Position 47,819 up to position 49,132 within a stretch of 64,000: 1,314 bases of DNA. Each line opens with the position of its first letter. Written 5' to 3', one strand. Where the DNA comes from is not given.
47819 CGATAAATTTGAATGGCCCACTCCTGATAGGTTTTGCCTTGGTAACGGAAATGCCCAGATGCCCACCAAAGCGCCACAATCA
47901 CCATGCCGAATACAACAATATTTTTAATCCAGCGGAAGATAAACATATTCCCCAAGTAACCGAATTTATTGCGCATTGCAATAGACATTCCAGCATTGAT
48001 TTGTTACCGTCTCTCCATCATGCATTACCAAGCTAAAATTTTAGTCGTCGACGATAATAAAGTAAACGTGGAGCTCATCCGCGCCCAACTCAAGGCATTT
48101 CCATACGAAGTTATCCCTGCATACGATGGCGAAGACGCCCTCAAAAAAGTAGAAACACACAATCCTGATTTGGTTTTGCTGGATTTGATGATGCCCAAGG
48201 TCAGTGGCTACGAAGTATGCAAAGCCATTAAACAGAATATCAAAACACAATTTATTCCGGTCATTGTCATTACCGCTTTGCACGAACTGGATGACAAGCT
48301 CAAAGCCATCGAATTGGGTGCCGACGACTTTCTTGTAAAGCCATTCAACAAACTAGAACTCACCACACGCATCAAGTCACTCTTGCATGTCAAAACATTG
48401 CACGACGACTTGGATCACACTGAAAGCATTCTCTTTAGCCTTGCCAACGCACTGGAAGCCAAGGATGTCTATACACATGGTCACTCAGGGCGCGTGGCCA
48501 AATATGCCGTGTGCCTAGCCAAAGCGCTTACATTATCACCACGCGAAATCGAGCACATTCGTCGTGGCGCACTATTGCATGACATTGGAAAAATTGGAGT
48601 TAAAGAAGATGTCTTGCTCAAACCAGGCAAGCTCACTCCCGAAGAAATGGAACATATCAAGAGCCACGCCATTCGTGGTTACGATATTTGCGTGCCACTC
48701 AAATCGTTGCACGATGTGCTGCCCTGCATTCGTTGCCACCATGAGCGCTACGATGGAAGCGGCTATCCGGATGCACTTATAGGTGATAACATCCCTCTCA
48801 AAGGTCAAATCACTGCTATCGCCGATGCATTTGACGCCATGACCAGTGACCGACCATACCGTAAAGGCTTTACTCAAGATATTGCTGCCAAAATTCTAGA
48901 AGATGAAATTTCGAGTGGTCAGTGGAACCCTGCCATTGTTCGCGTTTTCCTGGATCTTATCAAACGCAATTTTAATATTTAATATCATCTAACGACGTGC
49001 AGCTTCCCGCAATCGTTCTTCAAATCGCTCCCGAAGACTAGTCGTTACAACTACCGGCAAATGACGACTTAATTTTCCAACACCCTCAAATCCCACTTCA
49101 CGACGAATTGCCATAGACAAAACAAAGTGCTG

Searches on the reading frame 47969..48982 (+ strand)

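Call 51: search_protein_families(library=ncbifam, proteins=[window:47969-48982:+], max_evalue=1e-30)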
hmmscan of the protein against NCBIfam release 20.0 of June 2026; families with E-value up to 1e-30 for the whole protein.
window:47969-48982:+ (337 aa): 4 families
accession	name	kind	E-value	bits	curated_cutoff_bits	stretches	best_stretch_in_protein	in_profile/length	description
NF007135.0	PRK09581.1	equivalog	2.9e-48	164.8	474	1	21-155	2-136/457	PleD family two-component system response regulator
NF053512.1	nitric_RR_NosR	exception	8.4e-48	163.4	400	1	158-333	181-356/422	response regulator c-di-GMP phosphodiesterase, NosR family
NF045944.1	ResRegRpaBCyano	equivalog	4.9e-34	117.7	330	1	25-144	1-117/229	response regulator transcription factor RpaB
TIGR02154.1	PhoB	equivalog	4.2e-33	114.6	296.2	1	21-141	2-122/226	phosphate regulon transcriptional regulator PhoB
